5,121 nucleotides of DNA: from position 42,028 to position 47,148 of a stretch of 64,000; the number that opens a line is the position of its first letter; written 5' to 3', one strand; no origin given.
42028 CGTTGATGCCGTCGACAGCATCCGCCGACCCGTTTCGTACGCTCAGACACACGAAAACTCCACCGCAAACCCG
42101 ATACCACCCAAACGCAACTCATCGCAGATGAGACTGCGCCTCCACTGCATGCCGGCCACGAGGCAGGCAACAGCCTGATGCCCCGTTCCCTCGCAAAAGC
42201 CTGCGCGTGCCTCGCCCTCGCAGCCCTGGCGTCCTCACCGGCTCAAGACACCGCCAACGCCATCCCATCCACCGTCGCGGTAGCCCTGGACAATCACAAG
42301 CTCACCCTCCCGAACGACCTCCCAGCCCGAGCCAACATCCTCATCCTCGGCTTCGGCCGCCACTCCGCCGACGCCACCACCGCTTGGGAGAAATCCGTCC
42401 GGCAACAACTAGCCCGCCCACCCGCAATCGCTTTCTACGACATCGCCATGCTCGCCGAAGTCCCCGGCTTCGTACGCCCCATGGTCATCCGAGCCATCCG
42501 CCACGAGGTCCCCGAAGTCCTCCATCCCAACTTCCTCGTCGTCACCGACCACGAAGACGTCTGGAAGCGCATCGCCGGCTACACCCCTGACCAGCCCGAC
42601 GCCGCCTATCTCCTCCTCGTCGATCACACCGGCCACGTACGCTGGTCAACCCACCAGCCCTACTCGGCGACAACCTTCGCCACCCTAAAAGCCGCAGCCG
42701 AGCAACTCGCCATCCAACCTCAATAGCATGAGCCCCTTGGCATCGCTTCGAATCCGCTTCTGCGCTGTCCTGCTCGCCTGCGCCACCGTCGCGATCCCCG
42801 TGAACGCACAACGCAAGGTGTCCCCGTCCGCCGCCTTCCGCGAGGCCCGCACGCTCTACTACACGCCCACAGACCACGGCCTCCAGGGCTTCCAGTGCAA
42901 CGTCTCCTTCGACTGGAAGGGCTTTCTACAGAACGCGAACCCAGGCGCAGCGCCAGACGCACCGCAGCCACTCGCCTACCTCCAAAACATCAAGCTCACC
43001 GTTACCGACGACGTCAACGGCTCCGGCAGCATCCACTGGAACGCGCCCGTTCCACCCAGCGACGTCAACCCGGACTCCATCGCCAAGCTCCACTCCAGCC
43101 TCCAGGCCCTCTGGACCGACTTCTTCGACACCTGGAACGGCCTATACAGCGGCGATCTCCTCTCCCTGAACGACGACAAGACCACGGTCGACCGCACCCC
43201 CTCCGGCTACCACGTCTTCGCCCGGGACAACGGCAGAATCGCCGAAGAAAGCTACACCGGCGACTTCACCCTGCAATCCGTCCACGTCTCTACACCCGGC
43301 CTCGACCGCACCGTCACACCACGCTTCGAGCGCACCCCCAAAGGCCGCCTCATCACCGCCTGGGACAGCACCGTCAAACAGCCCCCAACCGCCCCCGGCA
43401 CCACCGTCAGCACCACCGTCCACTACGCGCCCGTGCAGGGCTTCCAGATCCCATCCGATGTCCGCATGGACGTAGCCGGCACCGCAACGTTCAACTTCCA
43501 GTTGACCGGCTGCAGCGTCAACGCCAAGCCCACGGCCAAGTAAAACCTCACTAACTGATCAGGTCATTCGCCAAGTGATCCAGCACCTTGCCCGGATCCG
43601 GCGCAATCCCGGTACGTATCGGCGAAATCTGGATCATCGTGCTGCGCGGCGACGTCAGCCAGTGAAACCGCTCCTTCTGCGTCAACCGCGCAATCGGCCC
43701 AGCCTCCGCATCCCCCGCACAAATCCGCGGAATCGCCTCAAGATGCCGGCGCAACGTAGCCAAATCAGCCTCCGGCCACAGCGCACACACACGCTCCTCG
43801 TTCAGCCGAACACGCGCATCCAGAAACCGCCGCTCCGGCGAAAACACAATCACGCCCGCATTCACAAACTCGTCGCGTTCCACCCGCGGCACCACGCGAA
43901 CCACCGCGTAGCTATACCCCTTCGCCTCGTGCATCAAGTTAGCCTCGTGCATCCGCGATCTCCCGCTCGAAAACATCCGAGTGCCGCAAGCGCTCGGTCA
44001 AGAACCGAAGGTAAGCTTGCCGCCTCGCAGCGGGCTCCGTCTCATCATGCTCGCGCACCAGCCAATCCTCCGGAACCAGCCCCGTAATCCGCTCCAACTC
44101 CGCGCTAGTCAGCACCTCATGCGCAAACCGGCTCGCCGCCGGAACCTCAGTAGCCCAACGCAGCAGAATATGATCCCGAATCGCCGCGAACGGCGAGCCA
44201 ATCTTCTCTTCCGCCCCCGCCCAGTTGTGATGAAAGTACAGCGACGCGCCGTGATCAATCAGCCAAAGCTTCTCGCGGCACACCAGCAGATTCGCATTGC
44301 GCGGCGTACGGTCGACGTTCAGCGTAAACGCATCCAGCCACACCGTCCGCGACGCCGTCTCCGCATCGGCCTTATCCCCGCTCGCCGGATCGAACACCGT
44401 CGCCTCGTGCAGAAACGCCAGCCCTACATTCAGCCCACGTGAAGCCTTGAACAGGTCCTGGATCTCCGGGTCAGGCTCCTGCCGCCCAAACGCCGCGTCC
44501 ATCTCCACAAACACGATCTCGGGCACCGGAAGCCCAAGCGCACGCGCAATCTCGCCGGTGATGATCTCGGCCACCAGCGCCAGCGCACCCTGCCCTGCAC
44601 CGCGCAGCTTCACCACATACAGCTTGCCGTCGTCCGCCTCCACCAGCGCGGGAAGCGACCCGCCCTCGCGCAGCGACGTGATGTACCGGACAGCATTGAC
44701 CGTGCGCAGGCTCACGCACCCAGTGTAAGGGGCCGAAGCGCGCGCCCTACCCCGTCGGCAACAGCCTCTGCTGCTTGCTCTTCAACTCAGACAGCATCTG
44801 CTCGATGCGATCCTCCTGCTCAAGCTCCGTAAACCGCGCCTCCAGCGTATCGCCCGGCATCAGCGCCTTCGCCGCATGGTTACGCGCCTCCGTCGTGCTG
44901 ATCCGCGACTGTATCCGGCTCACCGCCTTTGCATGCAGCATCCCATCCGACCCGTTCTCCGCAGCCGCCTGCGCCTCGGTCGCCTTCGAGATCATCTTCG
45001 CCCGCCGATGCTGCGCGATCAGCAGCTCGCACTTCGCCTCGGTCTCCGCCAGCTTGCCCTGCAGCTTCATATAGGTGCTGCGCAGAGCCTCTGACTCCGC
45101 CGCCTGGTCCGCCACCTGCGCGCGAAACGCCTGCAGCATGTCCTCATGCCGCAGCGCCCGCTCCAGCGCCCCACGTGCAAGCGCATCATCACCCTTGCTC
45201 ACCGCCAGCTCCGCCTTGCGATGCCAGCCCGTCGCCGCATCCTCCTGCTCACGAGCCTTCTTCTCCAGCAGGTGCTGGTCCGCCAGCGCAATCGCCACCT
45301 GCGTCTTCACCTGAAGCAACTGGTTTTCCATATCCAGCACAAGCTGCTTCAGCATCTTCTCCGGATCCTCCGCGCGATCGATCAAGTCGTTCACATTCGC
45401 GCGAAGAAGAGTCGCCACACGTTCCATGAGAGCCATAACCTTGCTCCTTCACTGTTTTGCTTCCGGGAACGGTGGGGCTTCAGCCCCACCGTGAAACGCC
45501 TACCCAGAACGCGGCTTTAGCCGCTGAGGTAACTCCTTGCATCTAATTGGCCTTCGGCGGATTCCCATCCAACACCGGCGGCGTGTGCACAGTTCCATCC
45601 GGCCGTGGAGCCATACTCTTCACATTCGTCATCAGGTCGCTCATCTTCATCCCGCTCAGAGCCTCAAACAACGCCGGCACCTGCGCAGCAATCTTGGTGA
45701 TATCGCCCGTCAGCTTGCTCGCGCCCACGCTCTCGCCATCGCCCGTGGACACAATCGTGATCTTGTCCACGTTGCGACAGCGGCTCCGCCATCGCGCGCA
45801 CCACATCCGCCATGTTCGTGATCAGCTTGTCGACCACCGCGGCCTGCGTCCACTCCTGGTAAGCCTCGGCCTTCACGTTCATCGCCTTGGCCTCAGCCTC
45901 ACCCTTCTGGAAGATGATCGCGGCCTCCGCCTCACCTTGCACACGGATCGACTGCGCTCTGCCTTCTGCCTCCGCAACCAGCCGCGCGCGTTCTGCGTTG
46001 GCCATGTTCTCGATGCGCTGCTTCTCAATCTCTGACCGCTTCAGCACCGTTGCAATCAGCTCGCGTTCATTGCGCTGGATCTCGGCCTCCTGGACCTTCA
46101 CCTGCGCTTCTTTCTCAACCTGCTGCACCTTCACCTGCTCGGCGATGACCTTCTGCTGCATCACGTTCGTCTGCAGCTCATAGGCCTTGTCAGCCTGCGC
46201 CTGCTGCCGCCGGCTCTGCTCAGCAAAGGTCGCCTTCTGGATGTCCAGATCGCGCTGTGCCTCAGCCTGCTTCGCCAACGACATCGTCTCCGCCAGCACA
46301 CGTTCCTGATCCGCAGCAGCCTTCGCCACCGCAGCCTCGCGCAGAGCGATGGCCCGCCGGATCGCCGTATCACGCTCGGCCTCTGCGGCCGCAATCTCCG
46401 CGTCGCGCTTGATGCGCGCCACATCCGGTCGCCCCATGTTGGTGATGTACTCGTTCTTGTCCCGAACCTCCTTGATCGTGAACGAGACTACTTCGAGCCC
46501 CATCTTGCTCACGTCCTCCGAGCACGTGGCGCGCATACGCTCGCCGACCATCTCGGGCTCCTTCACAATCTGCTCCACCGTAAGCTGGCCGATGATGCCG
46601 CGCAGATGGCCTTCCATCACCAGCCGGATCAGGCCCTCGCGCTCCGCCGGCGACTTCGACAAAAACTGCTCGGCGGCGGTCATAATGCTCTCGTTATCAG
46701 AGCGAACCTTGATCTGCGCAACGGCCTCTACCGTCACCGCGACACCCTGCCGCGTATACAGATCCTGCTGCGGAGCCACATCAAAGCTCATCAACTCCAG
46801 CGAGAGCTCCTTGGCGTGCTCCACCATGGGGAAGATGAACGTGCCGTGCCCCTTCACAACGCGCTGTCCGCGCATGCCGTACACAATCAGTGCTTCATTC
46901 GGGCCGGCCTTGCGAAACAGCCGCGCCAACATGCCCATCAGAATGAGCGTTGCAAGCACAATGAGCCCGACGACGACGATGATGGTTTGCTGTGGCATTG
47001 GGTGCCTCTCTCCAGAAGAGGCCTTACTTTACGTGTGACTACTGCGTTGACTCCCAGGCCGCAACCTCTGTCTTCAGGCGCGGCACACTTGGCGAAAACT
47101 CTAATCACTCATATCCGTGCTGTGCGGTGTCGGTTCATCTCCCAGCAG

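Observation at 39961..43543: Four-gene operon of signal-peptide or membrane-anchored proteins with no recognisable domains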

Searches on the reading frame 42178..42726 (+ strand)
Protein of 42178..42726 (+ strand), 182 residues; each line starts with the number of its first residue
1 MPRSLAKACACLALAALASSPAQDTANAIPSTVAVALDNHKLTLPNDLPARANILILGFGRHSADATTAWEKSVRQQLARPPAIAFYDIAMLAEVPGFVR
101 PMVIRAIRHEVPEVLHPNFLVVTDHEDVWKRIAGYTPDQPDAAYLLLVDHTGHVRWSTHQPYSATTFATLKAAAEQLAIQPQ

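Call 3: search_protein_families(library=pfam, proteins=[window:42178-42726:+], max_evalue=1)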
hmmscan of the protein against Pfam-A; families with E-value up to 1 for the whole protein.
window:42178-42726:+ (182 aa): 2 families
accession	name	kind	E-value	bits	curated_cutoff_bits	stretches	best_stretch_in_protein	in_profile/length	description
PF05176.20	ATP-synt_10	-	0.0046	16.7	22.3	1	76-170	154-249/256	ATP10 protein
PF08369.16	PCP_red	-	0.0073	16.8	32.5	1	90-107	7-24/45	Proto-chlorophyllide reductase 57 kD subunit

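Call 4: search_protein_families(library=ncbifam, proteins=[window:42178-42726:+], max_evalue=1)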
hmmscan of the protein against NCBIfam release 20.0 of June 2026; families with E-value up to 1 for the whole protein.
window:42178-42726:+ (182 aa): 0 families

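Call 38: search_solved_structures(query=A3, max_evalue=10)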
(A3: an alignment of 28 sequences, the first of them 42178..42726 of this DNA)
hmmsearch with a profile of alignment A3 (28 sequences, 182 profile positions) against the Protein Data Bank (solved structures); distinct sequences matched with E-value up to 10: 3.
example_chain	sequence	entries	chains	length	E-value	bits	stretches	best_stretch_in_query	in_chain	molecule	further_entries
9ygm_LK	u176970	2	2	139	0.063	16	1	99-158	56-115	60S ribosomal protein uL14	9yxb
5xxb_U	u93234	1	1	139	0.65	12.8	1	101-154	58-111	Ribosomal protein uL14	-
3c8l_A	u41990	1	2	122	1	12.1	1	57-93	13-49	FtsZ-like protein of unknown function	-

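Call 41: search_protein_families(library=pfam, alignment_id=A3, max_evalue=0.1)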
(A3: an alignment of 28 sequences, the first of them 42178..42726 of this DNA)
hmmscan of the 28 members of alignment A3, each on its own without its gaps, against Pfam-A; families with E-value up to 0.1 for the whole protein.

A. member 1, window:42178-42726:+ (182 aa): 2 families
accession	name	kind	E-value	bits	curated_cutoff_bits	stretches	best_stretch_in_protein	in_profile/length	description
PF05176.20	ATP-synt_10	-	0.0046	16.7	22.3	1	76-170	154-249/256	ATP10 protein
PF08369.16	PCP_red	-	0.0073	16.8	32.5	1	90-107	7-24/45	Proto-chlorophyllide reductase 57 kD subunit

B. families by the number of members that match (of 28 scanned): 4 families
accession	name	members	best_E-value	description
PF05176.20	ATP-synt_10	18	7.3e-05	ATP10 protein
PF08369.16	PCP_red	5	0.0073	Proto-chlorophyllide reductase 57 kD subunit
PF00887.24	ACBP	1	0.013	Acyl CoA binding protein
PF14248.12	DUF4345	1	0.049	Domain of unknown function (DUF4345)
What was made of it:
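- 42178..42726 (+): P3, 182 aa. Signal peptide plus a probable cysteine-less thioredoxin-fold domain (ATP10/TlpA-like), with HSxDA where redox-active relatives carry WCxxC. 18 of 28 orthologues give weak ATP10 (PF05176) hits, best 7.3e-5 (call 41).
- On ATP10 (PF05176): Weak hits in 18 of 28 orthologues, best E 7.3e-5 (calls 3, 41).
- Closest known: ATP10 family. Same: P3 and 17 other orthologues of the 28 scanned give weak ATP10 hits over the C-terminal half (call 41).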

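Call 82: search_protein_families(library=padloc, proteins=[window:42178-42726:+], max_evalue=0.01)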
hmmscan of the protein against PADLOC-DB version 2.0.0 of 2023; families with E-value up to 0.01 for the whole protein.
window:42178-42726:+ (182 aa): 0 families

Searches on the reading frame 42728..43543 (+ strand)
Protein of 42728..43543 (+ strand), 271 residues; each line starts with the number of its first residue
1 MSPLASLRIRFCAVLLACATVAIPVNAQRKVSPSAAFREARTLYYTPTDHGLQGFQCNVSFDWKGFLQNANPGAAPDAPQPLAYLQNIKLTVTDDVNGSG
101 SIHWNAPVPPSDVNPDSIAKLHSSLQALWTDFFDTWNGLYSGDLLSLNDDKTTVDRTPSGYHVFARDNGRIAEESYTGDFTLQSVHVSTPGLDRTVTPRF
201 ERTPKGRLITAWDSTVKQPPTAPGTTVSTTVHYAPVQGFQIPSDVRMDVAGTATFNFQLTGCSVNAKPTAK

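Call 3: search_protein_families(library=pfam, proteins=[window:42728-43543:+], max_evalue=1)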
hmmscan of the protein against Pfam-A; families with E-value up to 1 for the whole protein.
window:42728-43543:+ (271 aa): 0 families

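Call 4: search_protein_families(library=ncbifam, proteins=[window:42728-43543:+], max_evalue=1)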
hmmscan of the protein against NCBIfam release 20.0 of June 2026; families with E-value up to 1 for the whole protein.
window:42728-43543:+ (271 aa): 0 families

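Call 39: search_solved_structures(query=A4, max_evalue=10)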
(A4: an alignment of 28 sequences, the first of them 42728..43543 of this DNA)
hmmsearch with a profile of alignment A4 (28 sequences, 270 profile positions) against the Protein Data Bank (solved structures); distinct sequences matched with E-value up to 10: 2.
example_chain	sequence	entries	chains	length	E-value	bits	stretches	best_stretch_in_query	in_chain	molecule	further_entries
1vpk_A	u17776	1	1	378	0.49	12.8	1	157-210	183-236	DNA polymerase III, beta subunit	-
1p65_A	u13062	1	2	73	0.81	12.1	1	184-248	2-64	nucleocapsid protein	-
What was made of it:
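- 42728..43543 (+): P4, 271 aa. Signal peptide plus a domain of unknown fold with two invariant cysteines (C57, C262). Lineage-restricted family. No PDB sequence relative (call 39).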

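Call 42: search_protein_families(library=pfam, alignment_id=A4, max_evalue=0.1)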
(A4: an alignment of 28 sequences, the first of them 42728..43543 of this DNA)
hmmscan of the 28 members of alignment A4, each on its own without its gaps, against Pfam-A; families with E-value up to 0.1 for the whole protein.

A. member 1, window:42728-43543:+ (271 aa): 0 families

B. families by the number of members that match (of 28 scanned): 2 families
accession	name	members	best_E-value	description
PF23148.1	Gp77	1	0.0077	Podophage GP4 fiber-tail adaptor protein gp77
PF05080.17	DUF681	1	0.093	Protein of unknown function (DUF681)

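Call 45: find_homologous_proteins(query=A4)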
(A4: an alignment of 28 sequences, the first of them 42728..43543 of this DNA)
Query A4 (28 sequences) (271 aa, profile of the alignment): 98 proteins with E <= 0.001 among 8000 candidates.
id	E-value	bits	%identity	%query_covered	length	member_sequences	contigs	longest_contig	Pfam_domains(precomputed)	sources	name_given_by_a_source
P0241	1.7e-114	400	54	96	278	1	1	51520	-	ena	-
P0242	5.0e-113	395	52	96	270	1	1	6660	-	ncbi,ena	-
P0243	1.4e-112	393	55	99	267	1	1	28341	-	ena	-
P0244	9.7e-112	391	49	89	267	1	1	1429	-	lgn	-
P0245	9.9e-112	391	57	96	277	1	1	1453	-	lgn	-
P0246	1.9e-111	390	55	95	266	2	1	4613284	-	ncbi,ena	-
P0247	2.2e-111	389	51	89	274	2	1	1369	-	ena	-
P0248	6.6e-109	381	54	96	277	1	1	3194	-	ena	-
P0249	7.9e-106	371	50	89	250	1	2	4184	-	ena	-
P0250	9.8e-106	371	54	82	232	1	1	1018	-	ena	-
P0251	1.2e-105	371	51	99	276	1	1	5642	-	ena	-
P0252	1.8e-105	370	59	90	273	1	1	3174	-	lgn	-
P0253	3.0e-105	369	100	100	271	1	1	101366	-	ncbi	-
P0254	2.4e-104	366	55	95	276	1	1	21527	-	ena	-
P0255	2.1e-103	363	58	84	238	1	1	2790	-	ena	-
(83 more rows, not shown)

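Call 82: search_protein_families(library=padloc, proteins=[window:42728-43543:+], max_evalue=0.01)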
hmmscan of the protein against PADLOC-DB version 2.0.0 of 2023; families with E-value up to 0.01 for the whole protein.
window:42728-43543:+ (271 aa): 0 families

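Call 92: find_encoding_contigs(protein=P0253, flank=10000, max_places=3)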
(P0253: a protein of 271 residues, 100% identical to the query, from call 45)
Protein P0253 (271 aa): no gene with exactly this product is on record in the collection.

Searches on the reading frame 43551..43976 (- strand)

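Call 53: search_protein_families(library=pfam, proteins=[window:43551-43976:-], max_evalue=0.001)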
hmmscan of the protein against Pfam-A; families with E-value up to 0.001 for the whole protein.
window:43551-43976:- (141 aa): 1 family
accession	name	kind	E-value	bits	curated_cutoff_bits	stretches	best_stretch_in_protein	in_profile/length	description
PF11236.13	DUF3037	-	6.7e-44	149.3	22.6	1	23-139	1-117/118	Protein of unknown function (DUF3037)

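Call 82: search_protein_families(library=padloc, proteins=[window:43551-43976:-], max_evalue=0.01)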
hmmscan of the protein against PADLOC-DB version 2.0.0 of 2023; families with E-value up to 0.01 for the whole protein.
window:43551-43976:- (141 aa): 1 family
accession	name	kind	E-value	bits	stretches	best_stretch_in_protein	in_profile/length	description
PDLC04767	PDC-M66B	-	1.7e-13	48.7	1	19-140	2-128/281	-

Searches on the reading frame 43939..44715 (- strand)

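Call 53: search_protein_families(library=pfam, proteins=[window:43939-44715:-], max_evalue=0.001)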
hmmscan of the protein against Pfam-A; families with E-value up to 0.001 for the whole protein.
window:43939-44715:- (258 aa): 1 family
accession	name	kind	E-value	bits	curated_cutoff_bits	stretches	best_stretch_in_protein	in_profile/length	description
PF20613.4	HipA_2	-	5.6e-21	75.3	27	1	13-245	6-233/240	HipA-like kinase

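Call 82: search_protein_families(library=padloc, proteins=[window:43939-44715:-], max_evalue=0.01)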
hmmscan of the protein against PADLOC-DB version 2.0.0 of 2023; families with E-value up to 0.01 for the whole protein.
window:43939-44715:- (258 aa): 1 family
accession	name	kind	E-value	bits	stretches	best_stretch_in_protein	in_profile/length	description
PDLC04766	PDC-M66A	-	1.9e-22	77.7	1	2-224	9-245/270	-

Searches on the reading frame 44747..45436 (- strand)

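Call 53: search_protein_families(library=pfam, proteins=[window:44747-45436:-], max_evalue=0.001)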
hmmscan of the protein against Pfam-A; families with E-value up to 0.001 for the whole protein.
window:44747-45436:- (229 aa): 1 family
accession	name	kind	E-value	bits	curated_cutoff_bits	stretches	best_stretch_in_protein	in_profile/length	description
PF04012.17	PspA_IM30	-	2e-33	116.3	33.9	1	4-222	3-218/220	PspA/IM30 family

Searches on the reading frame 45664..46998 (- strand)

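Call 53: search_protein_families(library=pfam, proteins=[window:45664-46998:-], max_evalue=0.001)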
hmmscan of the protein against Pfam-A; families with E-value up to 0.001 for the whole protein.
window:45664-46998:- (444 aa): 1 family
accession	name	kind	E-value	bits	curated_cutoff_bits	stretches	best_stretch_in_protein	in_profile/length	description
PF01145.31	Band_7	-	4.5e-29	102.2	23.6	1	30-209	2-176/176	SPFH domain / Band 7 family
